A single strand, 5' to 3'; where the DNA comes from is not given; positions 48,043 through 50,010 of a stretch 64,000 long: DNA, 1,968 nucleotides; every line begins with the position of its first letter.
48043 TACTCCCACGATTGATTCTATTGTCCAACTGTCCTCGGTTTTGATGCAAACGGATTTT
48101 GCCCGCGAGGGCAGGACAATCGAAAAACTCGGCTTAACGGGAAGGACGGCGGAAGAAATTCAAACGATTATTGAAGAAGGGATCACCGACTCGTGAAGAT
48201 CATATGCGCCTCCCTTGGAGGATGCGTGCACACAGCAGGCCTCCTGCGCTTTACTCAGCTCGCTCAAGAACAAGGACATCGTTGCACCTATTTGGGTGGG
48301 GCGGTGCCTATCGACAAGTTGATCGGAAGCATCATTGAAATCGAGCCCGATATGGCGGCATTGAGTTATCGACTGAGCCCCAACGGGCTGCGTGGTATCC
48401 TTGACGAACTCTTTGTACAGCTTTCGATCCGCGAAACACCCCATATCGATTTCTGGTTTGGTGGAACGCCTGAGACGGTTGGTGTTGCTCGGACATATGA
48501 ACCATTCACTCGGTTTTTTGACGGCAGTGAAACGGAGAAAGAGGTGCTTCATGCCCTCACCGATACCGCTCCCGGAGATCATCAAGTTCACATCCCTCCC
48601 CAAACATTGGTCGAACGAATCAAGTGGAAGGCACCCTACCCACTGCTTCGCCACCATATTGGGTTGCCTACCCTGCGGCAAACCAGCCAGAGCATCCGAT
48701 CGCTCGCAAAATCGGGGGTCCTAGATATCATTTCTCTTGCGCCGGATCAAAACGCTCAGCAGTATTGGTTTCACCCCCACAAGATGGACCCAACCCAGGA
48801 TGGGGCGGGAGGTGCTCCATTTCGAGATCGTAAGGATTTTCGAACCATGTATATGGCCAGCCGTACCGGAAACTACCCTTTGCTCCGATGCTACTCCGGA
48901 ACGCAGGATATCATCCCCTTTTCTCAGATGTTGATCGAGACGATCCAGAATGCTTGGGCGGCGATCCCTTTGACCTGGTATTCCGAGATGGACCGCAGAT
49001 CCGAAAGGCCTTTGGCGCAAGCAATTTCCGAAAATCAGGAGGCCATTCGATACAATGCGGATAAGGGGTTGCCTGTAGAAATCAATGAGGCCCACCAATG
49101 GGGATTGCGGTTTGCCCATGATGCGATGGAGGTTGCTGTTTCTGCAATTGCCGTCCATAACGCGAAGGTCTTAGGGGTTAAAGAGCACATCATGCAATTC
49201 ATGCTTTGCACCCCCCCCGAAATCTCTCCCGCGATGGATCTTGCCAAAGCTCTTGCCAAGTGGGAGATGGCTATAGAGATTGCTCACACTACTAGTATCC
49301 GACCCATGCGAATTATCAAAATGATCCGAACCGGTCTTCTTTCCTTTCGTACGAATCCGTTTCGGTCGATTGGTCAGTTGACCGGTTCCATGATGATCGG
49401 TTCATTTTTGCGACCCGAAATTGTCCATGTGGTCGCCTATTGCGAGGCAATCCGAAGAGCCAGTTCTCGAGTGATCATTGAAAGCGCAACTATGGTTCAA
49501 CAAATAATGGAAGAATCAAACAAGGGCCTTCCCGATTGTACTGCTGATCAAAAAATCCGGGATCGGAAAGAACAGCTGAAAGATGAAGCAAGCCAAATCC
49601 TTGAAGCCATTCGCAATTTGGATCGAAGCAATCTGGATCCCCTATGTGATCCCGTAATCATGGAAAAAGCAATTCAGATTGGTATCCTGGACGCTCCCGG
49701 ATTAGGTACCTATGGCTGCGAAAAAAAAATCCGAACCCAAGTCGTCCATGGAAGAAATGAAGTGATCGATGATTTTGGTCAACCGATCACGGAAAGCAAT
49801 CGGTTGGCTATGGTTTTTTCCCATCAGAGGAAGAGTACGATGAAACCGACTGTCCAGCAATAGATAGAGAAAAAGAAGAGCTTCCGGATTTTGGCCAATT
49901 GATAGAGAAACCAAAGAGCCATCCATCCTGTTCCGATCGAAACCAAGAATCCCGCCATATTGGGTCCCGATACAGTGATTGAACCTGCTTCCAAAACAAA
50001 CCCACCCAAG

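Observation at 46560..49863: Tightly coupled triad: LOG-like TIGR00725 protein, opine-dehydrogenase-family enzyme, variant B12-binding-domain protein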

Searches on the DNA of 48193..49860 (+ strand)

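Call 67: search_rna_families(sources=[L018, L036, L064, L062, L053, L063, L068, L076], threshold=gathering)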
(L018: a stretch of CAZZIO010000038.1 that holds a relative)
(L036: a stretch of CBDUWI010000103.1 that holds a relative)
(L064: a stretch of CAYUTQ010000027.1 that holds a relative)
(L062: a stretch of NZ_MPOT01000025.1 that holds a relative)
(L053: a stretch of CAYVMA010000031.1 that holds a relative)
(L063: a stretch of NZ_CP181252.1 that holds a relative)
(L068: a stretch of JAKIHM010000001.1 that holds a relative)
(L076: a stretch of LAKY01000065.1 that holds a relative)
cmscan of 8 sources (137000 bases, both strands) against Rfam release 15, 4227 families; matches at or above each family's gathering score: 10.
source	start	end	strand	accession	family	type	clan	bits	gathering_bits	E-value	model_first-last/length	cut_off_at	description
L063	21196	21348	+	RF00234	glmS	Cis-reg; riboswitch;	-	108.7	37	3.1e-24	1-167/167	no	glmS glucosamine-6-phosphate activated ribozyme aptamer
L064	8601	8740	+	RF00379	c-di-AMP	Cis-reg; riboswitch;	-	106.7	38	4.5e-24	1-134/134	no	c-di-AMP riboswitch aptamer (ydaO/yuaA leader)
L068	8595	8769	+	RF00379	c-di-AMP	Cis-reg; riboswitch;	-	105.1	38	1.3e-23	1-134/134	no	c-di-AMP riboswitch aptamer (ydaO/yuaA leader)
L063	8663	8809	+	RF00379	c-di-AMP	Cis-reg; riboswitch;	-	101.6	38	1.1e-22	1-134/134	no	c-di-AMP riboswitch aptamer (ydaO/yuaA leader)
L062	8598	8765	+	RF00379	c-di-AMP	Cis-reg; riboswitch;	-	98.6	38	8e-22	1-134/134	no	c-di-AMP riboswitch aptamer (ydaO/yuaA leader)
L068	18018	18135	-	RF00162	SAM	Cis-reg; riboswitch;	CL00012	98.1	44.4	3.8e-22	1-108/108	no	SAM riboswitch aptamer (S box leader)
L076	8504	8665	+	RF00379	c-di-AMP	Cis-reg; riboswitch;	-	79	38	2.2e-16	1-134/134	no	c-di-AMP riboswitch aptamer (ydaO/yuaA leader)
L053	7773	7845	-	RF00005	tRNA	Gene; tRNA;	CL00001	66.9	29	4.7e-12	1-71/71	no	tRNA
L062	13295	13369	+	RF00005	tRNA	Gene; tRNA;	CL00001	63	29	5.8e-11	1-71/71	no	tRNA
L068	15380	15453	-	RF00005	tRNA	Gene; tRNA;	CL00001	61.2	29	1.8e-10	1-71/71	no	tRNA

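Call 71: build_rna_model(alignment_id=A3)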
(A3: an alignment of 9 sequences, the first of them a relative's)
Model R1 built from alignment A3 (9 sequences, 181 columns); structure: RNAalifold consensus.
model positions 142; base pairs 31; branch points 1; effective number of sequences 1.68; information 0.591 bits per position. Calibrated on 0.2 Mb of random sequence (short: E-values are rough).
structure used (alignment columns):
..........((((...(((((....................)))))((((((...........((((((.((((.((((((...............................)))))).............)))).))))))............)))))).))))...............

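Call 72: search_with_rna_model(model_id=R1, sources=[window, L001, L002, L003, L004, L005, L006, L007, L008, L009, L010, L011, L012, L013, L014, L015, L016, L017, L018, L019, L020, L021, L022, L023, L024, L025, L026, L027, L028, L029, L030, L031, L032, L033, L034, L035, L036, L037, L038, L039, L040, L041, L042, L043, L044, L045, L046, L047, L048, L049, L050, L051, L052, L053, L054, L055, L056, L057, L058, L059, L060, L061, L062, L063, L064, L065, L066, L067, L068, L069, L070, L071, L072, L073, L074, L075, L076, L077, L078, L079, L080], max_evalue=1)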
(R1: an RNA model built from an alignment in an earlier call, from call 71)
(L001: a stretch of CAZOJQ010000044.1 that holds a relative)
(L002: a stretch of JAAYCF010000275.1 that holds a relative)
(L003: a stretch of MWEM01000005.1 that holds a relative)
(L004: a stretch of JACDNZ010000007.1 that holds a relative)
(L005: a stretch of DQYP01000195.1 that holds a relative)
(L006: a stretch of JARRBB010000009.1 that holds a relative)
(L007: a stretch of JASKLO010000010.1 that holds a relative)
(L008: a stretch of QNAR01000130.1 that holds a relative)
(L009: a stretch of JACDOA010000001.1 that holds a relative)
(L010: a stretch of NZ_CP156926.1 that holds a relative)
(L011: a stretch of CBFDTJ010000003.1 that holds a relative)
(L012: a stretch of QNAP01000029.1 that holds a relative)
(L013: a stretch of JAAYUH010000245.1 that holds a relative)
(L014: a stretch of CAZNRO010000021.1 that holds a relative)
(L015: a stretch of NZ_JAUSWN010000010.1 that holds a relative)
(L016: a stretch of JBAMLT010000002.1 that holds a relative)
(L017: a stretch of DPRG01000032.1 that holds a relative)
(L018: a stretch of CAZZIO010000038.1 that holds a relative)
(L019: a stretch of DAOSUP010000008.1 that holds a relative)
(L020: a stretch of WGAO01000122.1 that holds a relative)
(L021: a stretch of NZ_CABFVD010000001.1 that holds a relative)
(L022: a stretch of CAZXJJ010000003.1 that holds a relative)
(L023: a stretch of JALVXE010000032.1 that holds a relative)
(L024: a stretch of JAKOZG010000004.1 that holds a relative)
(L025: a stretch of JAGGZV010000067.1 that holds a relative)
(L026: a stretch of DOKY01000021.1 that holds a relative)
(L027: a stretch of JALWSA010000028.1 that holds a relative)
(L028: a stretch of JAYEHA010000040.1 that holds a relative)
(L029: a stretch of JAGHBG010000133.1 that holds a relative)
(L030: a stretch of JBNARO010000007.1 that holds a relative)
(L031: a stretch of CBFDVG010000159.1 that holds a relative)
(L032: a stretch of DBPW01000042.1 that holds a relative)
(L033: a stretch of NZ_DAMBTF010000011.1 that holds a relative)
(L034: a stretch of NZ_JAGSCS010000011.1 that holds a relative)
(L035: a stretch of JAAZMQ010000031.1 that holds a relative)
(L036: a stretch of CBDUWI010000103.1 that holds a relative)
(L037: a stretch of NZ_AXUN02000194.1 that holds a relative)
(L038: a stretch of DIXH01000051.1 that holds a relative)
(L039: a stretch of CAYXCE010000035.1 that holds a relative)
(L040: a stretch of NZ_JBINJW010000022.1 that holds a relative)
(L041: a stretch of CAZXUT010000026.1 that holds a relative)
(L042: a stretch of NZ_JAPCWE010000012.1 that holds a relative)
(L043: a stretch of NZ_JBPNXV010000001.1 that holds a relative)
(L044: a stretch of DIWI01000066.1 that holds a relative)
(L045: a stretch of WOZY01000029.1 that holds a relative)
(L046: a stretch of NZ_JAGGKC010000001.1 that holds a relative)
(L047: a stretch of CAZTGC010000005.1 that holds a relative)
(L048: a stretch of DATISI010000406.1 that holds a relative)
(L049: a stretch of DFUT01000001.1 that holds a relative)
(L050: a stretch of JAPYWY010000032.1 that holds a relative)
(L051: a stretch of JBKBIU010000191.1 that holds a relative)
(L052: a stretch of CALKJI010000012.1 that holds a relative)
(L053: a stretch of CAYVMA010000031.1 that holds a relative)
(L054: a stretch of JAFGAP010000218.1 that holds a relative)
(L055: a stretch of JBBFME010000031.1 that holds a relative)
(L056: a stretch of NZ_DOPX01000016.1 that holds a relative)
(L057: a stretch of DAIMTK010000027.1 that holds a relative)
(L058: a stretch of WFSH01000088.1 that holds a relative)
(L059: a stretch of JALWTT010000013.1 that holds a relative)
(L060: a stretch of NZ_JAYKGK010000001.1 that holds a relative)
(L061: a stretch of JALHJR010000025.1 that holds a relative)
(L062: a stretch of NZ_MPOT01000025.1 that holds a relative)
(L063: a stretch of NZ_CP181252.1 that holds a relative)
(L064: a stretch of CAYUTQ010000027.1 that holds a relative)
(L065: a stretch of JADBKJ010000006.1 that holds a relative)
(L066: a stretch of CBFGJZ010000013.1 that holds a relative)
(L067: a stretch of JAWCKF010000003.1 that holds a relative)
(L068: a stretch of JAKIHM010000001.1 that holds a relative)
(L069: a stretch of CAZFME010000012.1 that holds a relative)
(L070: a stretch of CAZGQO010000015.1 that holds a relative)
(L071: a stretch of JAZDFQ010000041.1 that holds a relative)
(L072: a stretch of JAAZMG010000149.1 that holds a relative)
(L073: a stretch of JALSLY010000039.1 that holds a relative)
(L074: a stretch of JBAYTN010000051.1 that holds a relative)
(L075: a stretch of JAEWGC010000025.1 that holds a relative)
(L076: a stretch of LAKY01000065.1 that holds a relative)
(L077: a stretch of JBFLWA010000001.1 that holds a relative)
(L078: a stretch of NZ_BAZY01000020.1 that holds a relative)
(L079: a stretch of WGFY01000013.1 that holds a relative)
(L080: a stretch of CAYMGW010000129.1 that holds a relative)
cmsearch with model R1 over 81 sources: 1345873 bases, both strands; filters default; matches with E-value up to 1: 10.
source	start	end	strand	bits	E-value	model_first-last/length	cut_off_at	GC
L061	8598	8766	+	142.8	5.2e-29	1-142/142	no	0.44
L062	8598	8766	+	142.2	7.2e-29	1-142/142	no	0.44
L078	8659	8791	+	137.2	9.5e-28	1-142/142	no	0.47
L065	8659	8791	+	136.4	1.5e-27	1-142/142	no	0.47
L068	8595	8770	+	133.6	6.1e-27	1-142/142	no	0.53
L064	8601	8740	+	133.2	7.4e-27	1-142/142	no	0.41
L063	8663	8809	+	125.3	4.5e-25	1-142/142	no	0.42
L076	8504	8665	+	113.7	1.8e-22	1-142/142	no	0.57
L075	8662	8790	+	112.1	4.1e-22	1-142/142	no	0.47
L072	499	629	+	93.5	6.5e-18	1-142/142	no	0.44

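Call 80: search_with_rna_model(model_id=R1, sources=[L082, L083, L084, L085, L086, L087, L088, L089, L090, L091, L092, L093, L094, L095, L096, L097, L098, L099, L100, L101, L102, L103, L104, L105, L106, L107, L108, L109, L110, L111, L112, L113, L114, L115, L116, L117, L118, L119, L120, L121, L122, L123, L124, L125, L126, L127, L128, L129, L130, L131, L132, L133, L134, L135, L136, L137, L138, L139, L140, L141, L142, L143, L144, L145, L146, L147, L148, L149, L150, L151, L152, L153, L154, L155, L156, L157, L158, L159, L160, L161], max_evalue=0.1)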
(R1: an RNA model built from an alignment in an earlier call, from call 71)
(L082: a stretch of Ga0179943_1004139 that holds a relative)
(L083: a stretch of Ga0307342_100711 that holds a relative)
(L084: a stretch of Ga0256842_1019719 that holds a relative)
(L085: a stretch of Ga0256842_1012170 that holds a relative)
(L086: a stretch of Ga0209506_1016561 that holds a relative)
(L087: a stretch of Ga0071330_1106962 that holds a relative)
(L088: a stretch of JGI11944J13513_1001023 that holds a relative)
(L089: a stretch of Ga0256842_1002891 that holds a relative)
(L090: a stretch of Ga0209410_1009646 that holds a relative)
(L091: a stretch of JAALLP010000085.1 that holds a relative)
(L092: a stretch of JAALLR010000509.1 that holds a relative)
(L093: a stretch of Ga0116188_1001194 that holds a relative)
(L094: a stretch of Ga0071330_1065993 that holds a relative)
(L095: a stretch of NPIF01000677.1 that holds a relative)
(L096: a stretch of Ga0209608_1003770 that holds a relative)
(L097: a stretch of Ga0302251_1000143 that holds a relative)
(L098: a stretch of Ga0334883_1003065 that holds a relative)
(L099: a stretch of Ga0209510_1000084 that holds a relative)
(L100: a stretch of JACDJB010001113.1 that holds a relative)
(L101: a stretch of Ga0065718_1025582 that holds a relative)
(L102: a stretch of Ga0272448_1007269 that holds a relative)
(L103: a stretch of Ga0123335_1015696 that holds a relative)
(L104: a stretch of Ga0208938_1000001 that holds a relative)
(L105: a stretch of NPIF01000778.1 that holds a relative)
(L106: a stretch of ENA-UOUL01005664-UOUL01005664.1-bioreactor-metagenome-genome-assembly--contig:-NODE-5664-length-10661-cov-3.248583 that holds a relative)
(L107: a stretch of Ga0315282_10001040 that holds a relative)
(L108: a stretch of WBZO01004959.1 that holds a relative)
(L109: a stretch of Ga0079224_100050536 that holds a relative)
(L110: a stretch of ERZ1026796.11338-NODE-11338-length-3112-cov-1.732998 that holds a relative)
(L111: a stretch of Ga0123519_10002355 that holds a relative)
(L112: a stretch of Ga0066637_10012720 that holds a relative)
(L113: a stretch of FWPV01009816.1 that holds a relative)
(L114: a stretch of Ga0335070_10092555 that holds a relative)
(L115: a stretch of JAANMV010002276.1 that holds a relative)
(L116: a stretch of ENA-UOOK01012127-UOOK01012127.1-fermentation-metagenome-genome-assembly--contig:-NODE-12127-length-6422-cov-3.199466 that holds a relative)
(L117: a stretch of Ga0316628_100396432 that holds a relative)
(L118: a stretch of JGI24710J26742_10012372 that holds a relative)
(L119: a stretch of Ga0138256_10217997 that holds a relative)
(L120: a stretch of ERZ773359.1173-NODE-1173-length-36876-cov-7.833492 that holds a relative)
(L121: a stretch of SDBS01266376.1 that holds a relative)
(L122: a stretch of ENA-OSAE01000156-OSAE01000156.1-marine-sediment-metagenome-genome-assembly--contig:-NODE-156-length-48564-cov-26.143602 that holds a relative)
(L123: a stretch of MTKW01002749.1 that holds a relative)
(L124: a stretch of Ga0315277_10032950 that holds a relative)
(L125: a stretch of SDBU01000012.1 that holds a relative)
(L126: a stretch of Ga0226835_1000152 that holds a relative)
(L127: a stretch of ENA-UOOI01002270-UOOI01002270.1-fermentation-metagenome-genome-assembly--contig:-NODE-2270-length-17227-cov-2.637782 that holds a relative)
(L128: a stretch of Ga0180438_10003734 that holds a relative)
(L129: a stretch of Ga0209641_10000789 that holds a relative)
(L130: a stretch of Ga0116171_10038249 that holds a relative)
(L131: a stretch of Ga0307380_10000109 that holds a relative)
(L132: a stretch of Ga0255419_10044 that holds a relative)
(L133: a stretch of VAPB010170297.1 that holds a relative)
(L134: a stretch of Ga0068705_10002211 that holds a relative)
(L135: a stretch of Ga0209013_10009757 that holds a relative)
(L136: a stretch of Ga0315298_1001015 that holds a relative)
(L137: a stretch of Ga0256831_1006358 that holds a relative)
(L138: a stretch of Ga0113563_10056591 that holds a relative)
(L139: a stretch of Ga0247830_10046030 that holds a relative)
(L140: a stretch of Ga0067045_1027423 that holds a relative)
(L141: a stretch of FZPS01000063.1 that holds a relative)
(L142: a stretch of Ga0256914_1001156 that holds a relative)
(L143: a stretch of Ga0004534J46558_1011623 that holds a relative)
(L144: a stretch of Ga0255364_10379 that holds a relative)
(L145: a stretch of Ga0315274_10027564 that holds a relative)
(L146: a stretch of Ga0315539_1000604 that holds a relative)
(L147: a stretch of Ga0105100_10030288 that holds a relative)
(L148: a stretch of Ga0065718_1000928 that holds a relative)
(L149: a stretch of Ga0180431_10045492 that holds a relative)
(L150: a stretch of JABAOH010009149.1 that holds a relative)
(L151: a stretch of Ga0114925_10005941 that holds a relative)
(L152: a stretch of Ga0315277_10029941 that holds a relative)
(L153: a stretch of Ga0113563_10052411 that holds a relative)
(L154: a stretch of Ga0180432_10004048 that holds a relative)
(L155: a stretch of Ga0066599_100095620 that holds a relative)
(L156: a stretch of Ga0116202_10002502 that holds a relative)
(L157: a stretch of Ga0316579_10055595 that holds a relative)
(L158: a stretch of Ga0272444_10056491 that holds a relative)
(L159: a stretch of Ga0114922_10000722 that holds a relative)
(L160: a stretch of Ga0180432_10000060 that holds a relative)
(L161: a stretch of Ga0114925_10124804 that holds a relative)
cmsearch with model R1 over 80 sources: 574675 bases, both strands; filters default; matches with E-value up to 0.1: 4.
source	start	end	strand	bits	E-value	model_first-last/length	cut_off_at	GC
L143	37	186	+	108.2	1.3e-21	1-142/142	no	0.43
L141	77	232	+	104.1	1.1e-20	1-142/142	no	0.42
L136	4701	4841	+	89.1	2.7e-17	1-142/142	no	0.67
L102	4836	4972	+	86.7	9.4e-17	1-142/142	no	0.49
